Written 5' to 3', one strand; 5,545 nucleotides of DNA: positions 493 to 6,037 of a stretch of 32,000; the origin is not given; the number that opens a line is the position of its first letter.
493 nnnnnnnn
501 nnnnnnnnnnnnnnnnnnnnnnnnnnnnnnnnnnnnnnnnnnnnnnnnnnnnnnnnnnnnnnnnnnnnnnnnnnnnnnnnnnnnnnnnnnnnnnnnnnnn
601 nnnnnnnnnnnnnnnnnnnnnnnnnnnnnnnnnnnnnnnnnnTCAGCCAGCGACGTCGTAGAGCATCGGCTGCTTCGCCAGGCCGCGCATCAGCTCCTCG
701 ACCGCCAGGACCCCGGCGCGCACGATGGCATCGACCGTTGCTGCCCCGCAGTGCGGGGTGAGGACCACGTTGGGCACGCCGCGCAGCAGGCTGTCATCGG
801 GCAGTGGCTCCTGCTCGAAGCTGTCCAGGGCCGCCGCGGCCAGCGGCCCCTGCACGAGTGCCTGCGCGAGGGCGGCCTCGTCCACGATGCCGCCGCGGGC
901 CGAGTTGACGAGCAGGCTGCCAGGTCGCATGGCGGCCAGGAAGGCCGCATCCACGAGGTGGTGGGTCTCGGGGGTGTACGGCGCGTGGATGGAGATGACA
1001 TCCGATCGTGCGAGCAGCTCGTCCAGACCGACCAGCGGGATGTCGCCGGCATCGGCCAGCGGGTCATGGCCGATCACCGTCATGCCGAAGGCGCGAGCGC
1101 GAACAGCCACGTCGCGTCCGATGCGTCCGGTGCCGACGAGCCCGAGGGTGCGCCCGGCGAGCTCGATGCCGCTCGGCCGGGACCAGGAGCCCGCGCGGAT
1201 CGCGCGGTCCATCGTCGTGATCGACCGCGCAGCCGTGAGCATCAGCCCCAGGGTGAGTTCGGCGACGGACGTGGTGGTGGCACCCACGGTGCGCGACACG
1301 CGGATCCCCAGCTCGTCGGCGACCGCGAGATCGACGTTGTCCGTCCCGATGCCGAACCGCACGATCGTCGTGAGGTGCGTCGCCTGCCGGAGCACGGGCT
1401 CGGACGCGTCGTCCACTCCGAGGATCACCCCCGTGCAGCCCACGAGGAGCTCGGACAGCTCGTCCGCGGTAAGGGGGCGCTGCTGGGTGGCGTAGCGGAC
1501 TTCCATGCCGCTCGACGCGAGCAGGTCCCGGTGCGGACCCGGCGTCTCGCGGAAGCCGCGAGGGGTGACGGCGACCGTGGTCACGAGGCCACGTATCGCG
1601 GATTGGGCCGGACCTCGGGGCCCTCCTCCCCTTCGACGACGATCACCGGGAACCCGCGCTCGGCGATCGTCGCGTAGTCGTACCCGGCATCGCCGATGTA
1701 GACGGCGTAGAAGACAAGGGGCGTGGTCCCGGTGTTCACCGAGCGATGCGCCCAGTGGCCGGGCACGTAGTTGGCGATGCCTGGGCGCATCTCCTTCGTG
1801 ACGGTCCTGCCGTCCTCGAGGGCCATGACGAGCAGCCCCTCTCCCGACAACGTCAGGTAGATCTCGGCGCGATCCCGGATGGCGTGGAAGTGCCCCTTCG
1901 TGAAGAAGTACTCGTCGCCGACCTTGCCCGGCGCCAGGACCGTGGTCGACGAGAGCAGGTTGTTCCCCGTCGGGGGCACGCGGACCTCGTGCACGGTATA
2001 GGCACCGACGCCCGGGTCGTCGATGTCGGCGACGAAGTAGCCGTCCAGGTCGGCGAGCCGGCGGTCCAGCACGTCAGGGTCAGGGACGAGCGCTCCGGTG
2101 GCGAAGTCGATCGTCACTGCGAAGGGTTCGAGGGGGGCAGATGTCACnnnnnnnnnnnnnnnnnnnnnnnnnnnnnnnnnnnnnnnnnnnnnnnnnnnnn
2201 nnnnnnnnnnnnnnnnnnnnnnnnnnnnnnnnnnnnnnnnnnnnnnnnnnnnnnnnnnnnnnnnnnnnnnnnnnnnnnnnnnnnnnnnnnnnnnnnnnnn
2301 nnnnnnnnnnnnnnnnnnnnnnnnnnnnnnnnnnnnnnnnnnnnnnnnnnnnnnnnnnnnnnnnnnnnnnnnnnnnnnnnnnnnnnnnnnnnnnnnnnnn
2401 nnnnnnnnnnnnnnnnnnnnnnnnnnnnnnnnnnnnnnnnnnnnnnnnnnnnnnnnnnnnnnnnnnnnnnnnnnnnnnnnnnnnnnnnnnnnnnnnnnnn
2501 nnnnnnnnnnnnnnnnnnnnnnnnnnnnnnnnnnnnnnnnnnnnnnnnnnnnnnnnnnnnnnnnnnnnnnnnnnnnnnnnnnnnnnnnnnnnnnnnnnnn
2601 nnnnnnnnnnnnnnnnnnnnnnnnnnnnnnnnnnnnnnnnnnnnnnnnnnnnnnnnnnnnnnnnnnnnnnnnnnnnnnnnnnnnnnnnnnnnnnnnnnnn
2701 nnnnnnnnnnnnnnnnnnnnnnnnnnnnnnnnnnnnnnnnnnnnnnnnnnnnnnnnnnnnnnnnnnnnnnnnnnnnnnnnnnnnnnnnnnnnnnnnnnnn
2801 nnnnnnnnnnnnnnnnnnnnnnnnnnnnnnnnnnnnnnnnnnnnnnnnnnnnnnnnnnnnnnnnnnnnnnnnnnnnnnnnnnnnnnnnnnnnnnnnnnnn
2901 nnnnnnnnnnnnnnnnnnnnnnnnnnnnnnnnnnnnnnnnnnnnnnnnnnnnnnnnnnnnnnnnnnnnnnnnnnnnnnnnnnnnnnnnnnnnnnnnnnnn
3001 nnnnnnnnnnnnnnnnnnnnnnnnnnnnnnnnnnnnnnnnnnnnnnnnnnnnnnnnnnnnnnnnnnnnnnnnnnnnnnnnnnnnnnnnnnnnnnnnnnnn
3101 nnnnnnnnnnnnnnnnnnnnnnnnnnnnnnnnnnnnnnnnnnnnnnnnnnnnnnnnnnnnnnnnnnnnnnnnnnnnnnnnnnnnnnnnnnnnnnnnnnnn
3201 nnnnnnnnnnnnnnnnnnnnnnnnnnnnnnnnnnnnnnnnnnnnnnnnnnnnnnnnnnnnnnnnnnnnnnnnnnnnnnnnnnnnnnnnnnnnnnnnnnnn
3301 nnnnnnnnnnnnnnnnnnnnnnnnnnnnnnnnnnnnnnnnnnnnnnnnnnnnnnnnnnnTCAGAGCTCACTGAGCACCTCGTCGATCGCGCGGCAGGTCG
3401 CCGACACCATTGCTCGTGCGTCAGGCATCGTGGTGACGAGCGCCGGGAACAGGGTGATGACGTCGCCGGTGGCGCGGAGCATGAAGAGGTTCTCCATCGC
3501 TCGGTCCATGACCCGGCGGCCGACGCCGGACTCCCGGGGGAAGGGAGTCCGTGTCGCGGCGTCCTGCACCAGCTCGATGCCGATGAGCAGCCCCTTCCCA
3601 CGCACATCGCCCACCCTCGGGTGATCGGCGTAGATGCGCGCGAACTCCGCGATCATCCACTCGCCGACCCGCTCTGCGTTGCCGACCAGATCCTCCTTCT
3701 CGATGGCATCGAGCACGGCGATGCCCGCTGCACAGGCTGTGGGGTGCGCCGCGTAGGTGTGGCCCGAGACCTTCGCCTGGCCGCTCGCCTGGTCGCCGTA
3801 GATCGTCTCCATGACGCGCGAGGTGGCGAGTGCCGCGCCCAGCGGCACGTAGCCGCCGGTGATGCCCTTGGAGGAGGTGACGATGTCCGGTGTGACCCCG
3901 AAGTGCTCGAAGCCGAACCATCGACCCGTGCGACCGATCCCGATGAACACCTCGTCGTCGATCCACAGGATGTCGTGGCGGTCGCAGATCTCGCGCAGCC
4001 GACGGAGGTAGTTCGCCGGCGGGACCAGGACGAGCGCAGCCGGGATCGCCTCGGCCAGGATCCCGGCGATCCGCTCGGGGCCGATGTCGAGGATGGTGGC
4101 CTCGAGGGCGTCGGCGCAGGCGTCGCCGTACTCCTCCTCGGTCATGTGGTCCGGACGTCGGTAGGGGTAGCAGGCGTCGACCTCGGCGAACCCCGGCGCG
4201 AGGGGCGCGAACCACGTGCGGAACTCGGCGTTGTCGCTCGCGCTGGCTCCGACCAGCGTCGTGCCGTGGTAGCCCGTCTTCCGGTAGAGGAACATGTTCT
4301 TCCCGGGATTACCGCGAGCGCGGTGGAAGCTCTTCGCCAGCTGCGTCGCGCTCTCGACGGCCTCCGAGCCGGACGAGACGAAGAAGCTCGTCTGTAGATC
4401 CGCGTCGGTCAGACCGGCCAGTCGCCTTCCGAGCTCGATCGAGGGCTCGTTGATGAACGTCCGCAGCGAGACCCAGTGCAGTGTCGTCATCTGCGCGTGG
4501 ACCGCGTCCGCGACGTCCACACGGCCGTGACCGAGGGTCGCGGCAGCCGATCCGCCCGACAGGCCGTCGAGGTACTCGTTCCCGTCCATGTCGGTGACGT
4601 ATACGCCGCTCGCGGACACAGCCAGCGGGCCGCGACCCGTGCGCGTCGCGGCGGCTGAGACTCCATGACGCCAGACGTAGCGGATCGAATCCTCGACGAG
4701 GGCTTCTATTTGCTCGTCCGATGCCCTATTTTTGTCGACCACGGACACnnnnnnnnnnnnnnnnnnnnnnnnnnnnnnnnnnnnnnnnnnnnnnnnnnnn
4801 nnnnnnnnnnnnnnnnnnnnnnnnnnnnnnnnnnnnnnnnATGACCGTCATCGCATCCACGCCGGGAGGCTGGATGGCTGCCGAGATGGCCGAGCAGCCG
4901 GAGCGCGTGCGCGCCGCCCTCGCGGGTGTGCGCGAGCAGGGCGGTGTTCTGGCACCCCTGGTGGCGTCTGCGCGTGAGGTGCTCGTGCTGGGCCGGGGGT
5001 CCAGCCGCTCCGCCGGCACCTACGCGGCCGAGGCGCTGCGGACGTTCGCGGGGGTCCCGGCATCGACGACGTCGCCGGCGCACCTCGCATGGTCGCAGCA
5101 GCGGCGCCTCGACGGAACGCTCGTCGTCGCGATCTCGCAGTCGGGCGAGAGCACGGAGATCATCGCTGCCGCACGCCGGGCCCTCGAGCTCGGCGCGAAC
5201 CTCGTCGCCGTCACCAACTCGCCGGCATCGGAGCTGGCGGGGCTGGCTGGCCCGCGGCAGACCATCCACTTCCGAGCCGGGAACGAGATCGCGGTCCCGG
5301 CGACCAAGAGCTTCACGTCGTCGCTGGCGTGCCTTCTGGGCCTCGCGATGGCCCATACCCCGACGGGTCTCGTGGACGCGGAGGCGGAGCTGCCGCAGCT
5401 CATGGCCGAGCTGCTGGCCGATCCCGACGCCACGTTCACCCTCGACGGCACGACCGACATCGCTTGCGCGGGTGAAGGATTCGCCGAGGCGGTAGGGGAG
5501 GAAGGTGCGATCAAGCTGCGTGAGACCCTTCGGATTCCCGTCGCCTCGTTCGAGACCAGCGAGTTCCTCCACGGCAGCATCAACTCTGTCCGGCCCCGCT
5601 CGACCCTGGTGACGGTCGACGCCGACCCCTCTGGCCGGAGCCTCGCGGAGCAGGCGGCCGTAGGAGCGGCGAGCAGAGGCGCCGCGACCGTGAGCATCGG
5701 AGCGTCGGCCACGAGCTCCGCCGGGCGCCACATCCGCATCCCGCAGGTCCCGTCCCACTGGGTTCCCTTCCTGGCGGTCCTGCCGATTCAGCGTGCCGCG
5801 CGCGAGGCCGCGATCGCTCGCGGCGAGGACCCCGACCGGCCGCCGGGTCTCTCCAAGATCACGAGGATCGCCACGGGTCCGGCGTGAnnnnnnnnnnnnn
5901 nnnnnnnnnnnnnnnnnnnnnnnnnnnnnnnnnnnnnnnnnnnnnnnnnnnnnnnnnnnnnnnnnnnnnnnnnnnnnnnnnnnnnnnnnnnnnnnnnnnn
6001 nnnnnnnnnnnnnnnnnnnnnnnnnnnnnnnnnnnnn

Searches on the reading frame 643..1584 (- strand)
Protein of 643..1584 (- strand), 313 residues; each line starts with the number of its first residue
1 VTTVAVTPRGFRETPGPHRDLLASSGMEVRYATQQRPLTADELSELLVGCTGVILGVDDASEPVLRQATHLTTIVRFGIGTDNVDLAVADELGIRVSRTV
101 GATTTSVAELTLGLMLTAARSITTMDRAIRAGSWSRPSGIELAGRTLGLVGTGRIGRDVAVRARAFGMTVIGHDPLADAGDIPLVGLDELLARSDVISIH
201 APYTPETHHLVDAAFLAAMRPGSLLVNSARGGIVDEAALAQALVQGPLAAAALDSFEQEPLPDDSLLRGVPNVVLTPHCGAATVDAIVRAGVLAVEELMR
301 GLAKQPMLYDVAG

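Call 9: search_protein_families(library=pfam, proteins=[window:643-1584:-])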
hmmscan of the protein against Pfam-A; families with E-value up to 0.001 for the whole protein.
window:643-1584:- (313 aa): 2 families
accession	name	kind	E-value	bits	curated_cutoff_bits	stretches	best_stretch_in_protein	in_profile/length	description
PF02826.25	2-Hacid_dh_C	-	3e-59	199.8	25.1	1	112-280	1-178/178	D-isomer specific 2-hydroxyacid dehydrogenase, NAD binding domain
PF00389.36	2-Hacid_dh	-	8.7e-21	74.4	24.6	1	21-309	14-131/134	D-isomer specific 2-hydroxyacid dehydrogenase, catalytic domain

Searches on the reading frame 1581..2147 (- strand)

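Call 9: search_protein_families(library=pfam, proteins=[window:1581-2147:-])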
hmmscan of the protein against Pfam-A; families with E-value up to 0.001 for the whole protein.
window:1581-2147:- (188 aa): 3 families
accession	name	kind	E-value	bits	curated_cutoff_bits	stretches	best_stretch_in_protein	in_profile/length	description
PF06560.17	GPI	-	1.8e-22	79.9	20.7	1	64-173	50-169/182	Glucose-6-phosphate isomerase (GPI)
PF07883.17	Cupin_2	-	3.7e-05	23.8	27.2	1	92-150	17-70/70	Cupin domain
PF00190.28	Cupin_1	-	0.00036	20.6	22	1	93-149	54-112/151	Cupin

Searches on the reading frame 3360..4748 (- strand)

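Call 6: search_protein_families(library=pfam, proteins=[window:3360-4748:-])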
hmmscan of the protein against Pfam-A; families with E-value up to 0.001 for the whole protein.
window:3360-4748:- (462 aa): 1 family
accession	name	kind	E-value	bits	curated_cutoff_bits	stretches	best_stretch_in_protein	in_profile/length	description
PF00202.27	Aminotran_3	-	6.4e-86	289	30.5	1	44-450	14-398/403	Aminotransferase class-III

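Call 8: search_protein_families(library=ncbifam, proteins=[window:3360-4748:-])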
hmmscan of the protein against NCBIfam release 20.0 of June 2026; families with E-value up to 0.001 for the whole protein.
window:3360-4748:- (462 aa): 69 families (the best 25 are shown)
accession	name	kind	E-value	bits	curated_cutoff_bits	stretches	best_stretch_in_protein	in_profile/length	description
NF005683.0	PRK07481.1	subfamily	4.6e-112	375.3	575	1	17-458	6-450/453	hypothetical protein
NF005102.0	PRK06541.1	equivalog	3.9e-107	358.6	574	1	12-457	7-455/460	aspartate aminotransferase family protein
NF005447.0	PRK07036.1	equivalog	1.2e-106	357.2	618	1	32-462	28-459/468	aminotransferase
NF005685.0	PRK07483.1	equivalog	1.1e-105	354.1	485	1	40-460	13-440/444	aspartate aminotransferase family protein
NF005375.0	PRK06917.1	equivalog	2.3e-104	349.6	535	1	41-458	16-439/448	aspartate aminotransferase family protein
NF005682.0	PRK07480.1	subfamily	5.8e-103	345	510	1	43-461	39-455/459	aminotransferase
NF004767.0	PRK06105.1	subfamily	9e-97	324.5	517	1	28-460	18-452/460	aminotransferase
NF005812.0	PRK07678.1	subfamily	2.5e-91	306.6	488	1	12-451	5-443/451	aminotransferase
NF004625.0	PRK05965.1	subfamily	4.9e-89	299.1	729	1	28-460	16-450/460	hypothetical protein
NF005684.0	PRK07482.1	subfamily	2.2e-88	296.8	687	1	42-461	35-458/464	hypothetical protein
TIGR00508.1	bioA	equivalog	6.7e-88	295.1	405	1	44-455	18-418/419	adenosylmethionine--8-amino-7-oxononanoate transaminase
NF052567.1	OmAmTferAptACaul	equivalog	4.7e-84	282.6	500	1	42-457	21-430/431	omega-aminotransferase AptA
NF005443.0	PRK07030.1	equivalog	7.6e-80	268.7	729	1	46-456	36-445/451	adenosylmethionine--8-amino-7-oxononanoate transaminase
NF004718.0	PRK06062.1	subfamily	3.5e-79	266.4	472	1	39-457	38-448/454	hypothetical protein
NF004426.0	PRK05769.1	equivalog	1.3e-78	264.8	552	1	39-449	35-431/441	acetyl ornithine aminotransferase family protein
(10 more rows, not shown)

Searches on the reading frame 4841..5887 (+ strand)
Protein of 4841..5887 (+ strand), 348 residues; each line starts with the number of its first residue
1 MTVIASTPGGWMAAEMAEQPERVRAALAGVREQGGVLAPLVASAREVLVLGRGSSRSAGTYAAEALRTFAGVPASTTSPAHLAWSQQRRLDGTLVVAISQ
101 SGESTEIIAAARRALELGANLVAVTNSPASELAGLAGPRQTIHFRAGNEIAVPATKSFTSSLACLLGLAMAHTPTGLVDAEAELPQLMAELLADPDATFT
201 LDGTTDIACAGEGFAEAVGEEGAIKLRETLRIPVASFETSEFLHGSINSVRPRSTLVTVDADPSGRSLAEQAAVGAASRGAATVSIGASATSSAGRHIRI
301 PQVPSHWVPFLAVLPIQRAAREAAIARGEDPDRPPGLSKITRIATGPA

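Call 6: search_protein_families(library=pfam, proteins=[window:4841-5887:+])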
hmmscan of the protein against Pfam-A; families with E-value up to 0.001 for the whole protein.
window:4841-5887:+ (348 aa): 1 family
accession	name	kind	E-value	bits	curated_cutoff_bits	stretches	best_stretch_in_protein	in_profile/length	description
PF01380.27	SIS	-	9.2e-29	100.3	25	2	42-169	3-129/131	SIS domain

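Call 8: search_protein_families(library=ncbifam, proteins=[window:4841-5887:+])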
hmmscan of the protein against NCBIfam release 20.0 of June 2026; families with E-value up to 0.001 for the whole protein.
window:4841-5887:+ (348 aa): 14 families
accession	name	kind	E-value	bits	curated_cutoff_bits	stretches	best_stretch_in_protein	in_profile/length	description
NF046059.1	NagB_SO3506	equivalog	3.5e-40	138.3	430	1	12-342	4-328/330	glucosamine-6-phosphate deaminase NagB-II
NF001484.0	PRK00331.1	subfamily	5.6e-40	137.3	381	1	11-339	253-596/601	isomerizing glutamine--fructose-6-phosphate transaminase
TIGR01135.1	glmS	equivalog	7.1e-37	127.2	418.05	1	11-339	252-602/607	glutamine--fructose-6-phosphate transaminase (isomerizing)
NF041128.1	glucosaP_deam_GlmD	equivalog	5.4e-09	35.7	580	1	44-342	31-322/323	glucosamine-6-phosphate deaminase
TIGR02815.1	agaS_fam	subfamily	1e-08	34.6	529.2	1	11-346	4-366/372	putative sugar isomerase, AgaS family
TIGR03127.2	RuMP_HxlB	equivalog_domain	3.9e-07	30.1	160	1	36-137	22-118/178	6-phospho-3-hexuloisomerase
NF041755.1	RuMP_HxlAB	equivalog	9.8e-07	28.1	500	1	91-173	288-372/391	bifunctional 3-hexulose-6-phosphate synthase/6-phospho-3-hexuloisomerase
NF040776.2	AlsR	equivalog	3.9e-06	26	400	1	43-136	128-221/279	transcriptional repressor AlsR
NF008458.0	PRK11337.1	equivalog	7.5e-06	25.1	378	1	70-136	166-233/293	MurR/RpiR family transcriptional regulator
NF008590.0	PRK11557.1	equivalog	6e-05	22.6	355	1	40-128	128-216/282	MurR/RpiR family transcriptional regulator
NF008138.0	PRK10886.1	equivalog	0.00023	20.9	352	1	92-145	110-162/196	DnaA initiator-associating protein DiaA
NF006425.0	PRK08674.1-5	equivalog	0.00023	20.2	471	1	46-126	51-129/358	bifunctional phosphoglucose/phosphomannose isomerase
NF008141.0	PRK10892.1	equivalog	0.00036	19.9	505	1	45-145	50-150/328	arabinose-5-phosphate isomerase KdsD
NF006422.0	PRK08674.1-1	subfamily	0.0008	19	317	0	46-126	27-99/302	bifunctional phosphoglucose/phosphomannose isomerase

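Call 69: search_solved_structures(query=window:4841-5887:+, max_evalue=1e-8)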
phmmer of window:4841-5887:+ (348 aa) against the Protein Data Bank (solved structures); distinct sequences matched with E-value up to 1e-8: 23.
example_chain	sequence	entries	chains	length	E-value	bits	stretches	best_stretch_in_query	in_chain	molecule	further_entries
3hba_A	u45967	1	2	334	4.8e-34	121.3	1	34-342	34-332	Putative phosphosugar isomerase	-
8eol_A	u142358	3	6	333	5.1e-34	121.2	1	34-342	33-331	GLUCOSAMINE-6-PHOSPHATE DEAMINASE | Glutamine-fructose-6-phosphate transaminase (Isomerizing)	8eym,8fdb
3fj1_A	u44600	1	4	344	3.1e-29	105.5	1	13-342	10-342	putative phosphosugar isomerase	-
7kqa_A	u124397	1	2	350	2.3e-24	89.5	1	44-342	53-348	Iron dicitrate transport regulator FecR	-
4s1w_A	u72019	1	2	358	2.6e-20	76.2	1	12-341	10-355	Glutamine--fructose-6-phosphate aminotransferase [isomerizing]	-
1moq_A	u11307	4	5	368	1.4e-18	70.5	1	11-341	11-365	GLUCOSAMINE 6-PHOSPHATE SYNTHASE | Glutamine--fructose-6-phosphate aminotransferase [isomerizing]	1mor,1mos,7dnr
1jxa_A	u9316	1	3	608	6.6e-18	68.3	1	11-341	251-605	glucosamine 6-phosphate synthase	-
4amv_A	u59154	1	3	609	6.7e-18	68.3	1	11-341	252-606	GLUCOSAMINE--FRUCTOSE-6-PHOSPHATE AMINOTRANSFERASE [ISOMER IZING]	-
3ooj_A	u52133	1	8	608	7.5e-18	68.1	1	11-341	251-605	Glucosamine/fructose-6-phosphate aminotransferase, isomerizing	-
2j6h_A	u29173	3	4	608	7.5e-18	68.1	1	11-341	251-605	GLUCOSAMINE-FRUCTOSE-6-PHOSPHATE AMINOTRANSFERASE | GLUCOSAMINE--FRUCTOSE-6-PHOSPHATE AMINOTRANSFERASE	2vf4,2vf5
3tbf_A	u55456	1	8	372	7.5e-15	58.2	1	39-341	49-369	Glucosamine--fructose-6-phosphate aminotransferase [isomerizing]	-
3knz_A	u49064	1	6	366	3.5e-14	56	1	18-319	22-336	Putative sugar binding protein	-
2aml_A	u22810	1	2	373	4.1e-14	55.8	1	16-328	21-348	SIS domain protein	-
2zj3_A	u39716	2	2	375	1.7e-13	53.7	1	41-341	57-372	Glucosamine--fructose-6-phosphate aminotransferase [isomerizing] 1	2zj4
2v4m_A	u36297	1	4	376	1.8e-13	53.7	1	41-341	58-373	GLUCOSAMINE--FRUCTOSE-6-PHOSPHATE AMINOTRANSFERASE [ISOMERIZING] 1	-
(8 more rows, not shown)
